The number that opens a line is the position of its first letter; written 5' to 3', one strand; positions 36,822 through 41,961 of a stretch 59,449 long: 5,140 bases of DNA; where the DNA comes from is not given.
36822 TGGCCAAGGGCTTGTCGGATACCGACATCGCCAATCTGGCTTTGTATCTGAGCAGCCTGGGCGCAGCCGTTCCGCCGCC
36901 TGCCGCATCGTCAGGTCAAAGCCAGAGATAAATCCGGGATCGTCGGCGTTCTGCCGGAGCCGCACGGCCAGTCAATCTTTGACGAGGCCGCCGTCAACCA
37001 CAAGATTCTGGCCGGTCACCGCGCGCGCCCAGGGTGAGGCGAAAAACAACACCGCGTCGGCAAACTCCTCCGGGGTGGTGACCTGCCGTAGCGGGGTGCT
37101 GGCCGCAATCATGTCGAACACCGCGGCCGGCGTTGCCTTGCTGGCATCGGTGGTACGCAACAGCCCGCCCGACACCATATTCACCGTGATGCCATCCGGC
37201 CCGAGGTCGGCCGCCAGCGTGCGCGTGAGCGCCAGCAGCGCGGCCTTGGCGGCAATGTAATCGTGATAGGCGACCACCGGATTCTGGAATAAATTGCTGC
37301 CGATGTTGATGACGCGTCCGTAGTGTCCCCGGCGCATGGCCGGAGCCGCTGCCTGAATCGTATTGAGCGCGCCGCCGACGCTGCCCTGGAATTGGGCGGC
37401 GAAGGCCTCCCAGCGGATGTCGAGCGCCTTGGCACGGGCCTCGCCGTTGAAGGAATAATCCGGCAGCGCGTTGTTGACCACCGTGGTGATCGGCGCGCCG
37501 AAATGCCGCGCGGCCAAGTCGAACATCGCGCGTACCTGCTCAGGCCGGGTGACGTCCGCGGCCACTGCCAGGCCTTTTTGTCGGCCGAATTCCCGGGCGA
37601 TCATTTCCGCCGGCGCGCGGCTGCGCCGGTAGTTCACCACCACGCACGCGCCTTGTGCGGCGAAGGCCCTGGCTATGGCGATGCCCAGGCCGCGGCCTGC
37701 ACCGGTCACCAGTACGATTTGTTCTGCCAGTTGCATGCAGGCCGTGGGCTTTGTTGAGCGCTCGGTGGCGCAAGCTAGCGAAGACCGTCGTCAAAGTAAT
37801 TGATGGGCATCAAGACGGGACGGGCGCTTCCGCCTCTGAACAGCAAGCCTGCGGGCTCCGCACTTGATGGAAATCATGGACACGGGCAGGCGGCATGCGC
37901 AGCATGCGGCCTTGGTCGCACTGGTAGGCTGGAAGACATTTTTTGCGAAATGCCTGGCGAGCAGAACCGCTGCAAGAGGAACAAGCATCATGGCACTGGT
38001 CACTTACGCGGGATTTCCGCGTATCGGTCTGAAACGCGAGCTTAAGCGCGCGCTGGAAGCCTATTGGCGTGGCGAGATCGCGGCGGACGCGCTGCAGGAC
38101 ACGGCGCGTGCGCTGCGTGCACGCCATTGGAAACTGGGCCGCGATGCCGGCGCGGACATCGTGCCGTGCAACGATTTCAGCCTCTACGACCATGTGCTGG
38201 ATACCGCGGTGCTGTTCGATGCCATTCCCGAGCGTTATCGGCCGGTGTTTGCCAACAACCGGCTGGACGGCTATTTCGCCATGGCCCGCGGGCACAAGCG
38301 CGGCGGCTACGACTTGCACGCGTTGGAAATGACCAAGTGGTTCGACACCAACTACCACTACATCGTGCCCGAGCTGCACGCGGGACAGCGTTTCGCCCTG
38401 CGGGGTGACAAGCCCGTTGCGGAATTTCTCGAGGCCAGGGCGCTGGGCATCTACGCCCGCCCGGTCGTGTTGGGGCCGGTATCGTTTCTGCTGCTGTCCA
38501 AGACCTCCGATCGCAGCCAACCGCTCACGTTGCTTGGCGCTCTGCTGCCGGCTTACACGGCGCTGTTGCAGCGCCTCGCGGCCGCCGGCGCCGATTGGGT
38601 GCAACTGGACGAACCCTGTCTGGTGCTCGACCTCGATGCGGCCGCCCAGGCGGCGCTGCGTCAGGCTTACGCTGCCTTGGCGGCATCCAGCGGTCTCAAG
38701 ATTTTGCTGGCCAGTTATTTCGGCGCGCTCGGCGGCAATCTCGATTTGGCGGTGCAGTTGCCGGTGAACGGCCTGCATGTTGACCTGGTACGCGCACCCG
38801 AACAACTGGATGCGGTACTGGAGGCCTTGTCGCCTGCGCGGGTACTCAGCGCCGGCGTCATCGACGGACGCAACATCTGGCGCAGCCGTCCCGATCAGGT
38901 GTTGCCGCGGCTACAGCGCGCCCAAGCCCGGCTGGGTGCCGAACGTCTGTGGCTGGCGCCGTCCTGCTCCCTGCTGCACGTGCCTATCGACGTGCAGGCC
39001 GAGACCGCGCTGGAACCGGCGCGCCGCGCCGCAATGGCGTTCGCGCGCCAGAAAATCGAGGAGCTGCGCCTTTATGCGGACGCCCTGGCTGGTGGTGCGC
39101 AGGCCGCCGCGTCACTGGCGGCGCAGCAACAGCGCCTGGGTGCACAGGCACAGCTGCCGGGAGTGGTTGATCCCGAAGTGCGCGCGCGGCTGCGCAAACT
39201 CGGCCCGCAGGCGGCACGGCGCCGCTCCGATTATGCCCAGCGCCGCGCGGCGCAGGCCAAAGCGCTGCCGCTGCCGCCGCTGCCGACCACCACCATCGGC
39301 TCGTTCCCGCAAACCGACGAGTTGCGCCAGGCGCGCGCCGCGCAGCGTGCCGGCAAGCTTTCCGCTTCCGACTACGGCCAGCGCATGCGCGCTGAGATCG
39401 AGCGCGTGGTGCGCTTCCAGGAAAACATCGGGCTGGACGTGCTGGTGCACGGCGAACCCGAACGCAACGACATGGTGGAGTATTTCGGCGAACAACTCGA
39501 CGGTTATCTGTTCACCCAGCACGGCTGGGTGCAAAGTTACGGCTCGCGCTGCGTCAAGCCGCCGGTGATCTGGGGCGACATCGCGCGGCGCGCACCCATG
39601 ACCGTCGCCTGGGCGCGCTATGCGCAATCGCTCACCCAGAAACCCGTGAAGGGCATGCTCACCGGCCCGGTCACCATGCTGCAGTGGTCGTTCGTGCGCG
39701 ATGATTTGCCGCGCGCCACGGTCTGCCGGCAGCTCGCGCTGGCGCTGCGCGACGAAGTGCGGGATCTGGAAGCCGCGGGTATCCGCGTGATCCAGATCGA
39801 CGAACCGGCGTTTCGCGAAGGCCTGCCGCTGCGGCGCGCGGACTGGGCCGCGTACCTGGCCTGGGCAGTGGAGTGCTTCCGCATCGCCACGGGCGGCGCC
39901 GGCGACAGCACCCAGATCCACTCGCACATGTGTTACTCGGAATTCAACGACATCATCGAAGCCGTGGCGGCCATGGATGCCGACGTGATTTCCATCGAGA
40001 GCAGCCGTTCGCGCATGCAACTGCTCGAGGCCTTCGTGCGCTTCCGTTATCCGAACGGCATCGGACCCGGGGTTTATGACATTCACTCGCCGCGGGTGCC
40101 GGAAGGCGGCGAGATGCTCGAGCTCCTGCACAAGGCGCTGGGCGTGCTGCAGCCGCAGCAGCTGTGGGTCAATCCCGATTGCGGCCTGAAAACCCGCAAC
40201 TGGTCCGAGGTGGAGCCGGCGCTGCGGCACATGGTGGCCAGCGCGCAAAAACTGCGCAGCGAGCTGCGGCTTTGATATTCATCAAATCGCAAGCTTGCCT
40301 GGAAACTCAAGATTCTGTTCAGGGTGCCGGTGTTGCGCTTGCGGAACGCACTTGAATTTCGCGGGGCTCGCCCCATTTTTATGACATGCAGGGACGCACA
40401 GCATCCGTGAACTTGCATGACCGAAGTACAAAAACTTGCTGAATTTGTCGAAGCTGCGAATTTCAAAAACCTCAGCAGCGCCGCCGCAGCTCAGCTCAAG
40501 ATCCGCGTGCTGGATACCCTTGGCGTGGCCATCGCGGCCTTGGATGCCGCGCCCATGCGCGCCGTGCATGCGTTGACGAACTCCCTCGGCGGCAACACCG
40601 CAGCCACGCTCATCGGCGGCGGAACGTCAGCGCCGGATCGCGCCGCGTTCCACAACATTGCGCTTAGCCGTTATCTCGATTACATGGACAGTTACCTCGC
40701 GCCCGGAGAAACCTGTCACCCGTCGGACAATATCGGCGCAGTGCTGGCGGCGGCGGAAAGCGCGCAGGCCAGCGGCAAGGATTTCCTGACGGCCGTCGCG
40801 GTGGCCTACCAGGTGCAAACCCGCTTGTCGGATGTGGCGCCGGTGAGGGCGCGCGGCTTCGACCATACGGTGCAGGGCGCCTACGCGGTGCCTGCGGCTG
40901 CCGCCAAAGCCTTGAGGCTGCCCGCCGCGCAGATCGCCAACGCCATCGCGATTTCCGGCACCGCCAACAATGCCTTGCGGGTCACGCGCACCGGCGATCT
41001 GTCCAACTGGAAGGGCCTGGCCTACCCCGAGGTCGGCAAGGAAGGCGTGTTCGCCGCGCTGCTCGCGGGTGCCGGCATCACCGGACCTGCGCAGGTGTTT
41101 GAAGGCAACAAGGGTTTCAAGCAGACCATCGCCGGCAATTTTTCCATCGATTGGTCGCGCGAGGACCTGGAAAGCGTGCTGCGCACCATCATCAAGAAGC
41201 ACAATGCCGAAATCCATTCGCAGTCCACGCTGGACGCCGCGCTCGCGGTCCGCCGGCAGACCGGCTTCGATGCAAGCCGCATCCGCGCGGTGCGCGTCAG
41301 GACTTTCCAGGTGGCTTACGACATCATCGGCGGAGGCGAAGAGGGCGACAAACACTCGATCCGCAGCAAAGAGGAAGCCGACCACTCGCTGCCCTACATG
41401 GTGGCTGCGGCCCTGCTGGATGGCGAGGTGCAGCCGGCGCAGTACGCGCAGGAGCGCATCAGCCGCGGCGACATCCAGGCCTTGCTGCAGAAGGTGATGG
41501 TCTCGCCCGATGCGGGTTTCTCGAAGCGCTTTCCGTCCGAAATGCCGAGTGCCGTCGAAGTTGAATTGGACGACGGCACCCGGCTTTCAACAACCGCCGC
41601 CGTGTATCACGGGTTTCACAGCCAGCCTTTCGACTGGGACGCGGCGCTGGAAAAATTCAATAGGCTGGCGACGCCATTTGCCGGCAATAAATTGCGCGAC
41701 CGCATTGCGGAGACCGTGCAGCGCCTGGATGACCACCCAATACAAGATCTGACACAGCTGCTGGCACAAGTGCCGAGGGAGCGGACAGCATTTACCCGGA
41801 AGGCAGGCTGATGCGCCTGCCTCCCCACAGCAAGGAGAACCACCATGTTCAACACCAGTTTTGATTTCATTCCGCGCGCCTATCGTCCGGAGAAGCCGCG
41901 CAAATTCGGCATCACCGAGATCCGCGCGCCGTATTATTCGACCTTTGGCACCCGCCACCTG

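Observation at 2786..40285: One asymmetric 14-bp Crp/Fnr box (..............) is reused at 12 promoters across 38 kb, all with class II geometry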

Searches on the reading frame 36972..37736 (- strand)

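Call 9: search_protein_families(library=pfam, proteins=[window:36972-37736:-])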
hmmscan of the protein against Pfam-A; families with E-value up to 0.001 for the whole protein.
window:36972-37736:- (254 aa): 3 families
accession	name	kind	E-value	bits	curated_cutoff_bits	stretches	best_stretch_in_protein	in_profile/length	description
PF13561.12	adh_short_C2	-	3.9e-54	184.1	27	1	12-251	1-235/236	Enoyl-(Acyl carrier protein) reductase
PF00106.31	adh_short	-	3e-38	131.7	26.6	1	6-200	1-188/195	short chain dehydrogenase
PF08659.16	KR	-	6.5e-06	26.6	22.6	1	8-90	3-89/180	KR domain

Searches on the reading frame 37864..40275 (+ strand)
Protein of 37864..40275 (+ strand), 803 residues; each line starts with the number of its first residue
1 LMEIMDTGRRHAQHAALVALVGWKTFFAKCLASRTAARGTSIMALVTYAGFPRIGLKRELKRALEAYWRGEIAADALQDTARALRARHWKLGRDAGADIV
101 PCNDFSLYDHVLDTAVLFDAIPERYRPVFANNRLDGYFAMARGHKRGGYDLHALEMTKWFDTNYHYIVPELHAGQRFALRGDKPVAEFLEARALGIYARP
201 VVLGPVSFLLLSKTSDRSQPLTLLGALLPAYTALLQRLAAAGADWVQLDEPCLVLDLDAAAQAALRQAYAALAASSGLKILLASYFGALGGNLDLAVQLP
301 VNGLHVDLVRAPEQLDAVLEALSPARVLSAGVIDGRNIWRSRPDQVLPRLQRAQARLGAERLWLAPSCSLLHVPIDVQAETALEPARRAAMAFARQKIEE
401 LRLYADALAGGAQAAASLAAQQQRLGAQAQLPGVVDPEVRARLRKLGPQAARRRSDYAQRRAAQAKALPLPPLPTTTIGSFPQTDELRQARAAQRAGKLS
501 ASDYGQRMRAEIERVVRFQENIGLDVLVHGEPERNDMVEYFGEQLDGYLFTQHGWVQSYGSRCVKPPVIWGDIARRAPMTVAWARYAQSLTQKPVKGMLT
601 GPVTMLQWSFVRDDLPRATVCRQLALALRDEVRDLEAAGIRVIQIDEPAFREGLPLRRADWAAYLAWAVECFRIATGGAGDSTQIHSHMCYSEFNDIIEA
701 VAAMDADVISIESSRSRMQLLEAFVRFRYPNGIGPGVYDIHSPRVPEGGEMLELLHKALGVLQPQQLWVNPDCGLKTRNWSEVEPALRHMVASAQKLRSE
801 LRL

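Call 10: search_protein_families(library=pfam, proteins=[window:37864-40275:+])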
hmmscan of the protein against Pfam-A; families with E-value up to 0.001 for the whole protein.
window:37864-40275:+ (803 aa): 2 families
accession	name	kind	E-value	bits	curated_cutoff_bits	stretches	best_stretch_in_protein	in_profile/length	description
PF01717.24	Meth_synt_2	-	6.5e-158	525.6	21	1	473-795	1-323/324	Cobalamin-independent synthase, Catalytic domain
PF08267.18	Meth_synt_1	-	3.6e-122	408.2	27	2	48-356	4-311/313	Cobalamin-independent synthase, N-terminal domain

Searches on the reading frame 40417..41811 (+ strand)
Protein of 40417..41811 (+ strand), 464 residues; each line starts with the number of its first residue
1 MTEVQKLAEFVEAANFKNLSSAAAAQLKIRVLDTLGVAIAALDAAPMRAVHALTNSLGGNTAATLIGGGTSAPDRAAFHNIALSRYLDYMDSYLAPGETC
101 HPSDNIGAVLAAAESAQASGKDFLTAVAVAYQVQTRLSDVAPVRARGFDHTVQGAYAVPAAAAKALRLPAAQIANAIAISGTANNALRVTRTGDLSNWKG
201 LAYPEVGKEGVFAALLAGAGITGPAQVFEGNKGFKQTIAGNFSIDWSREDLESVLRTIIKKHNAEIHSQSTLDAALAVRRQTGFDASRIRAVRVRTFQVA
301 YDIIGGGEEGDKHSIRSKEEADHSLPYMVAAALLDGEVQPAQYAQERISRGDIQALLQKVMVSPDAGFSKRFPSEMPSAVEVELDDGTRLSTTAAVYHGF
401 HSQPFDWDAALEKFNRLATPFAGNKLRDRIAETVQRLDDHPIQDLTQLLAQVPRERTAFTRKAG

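Call 10: search_protein_families(library=pfam, proteins=[window:40417-41811:+])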
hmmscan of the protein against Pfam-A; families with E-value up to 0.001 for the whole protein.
window:40417-41811:+ (464 aa): 2 families
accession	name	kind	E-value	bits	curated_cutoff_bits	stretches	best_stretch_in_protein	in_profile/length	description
PF03972.19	MmgE_PrpD_N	-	1.3e-65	221.5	32.1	1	5-245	1-242/244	MmgE/PrpD N-terminal domain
PF19305.4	MmgE_PrpD_C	-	4.8e-45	153.9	32.1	1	262-438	1-172/173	MmgE/PrpD C-terminal domain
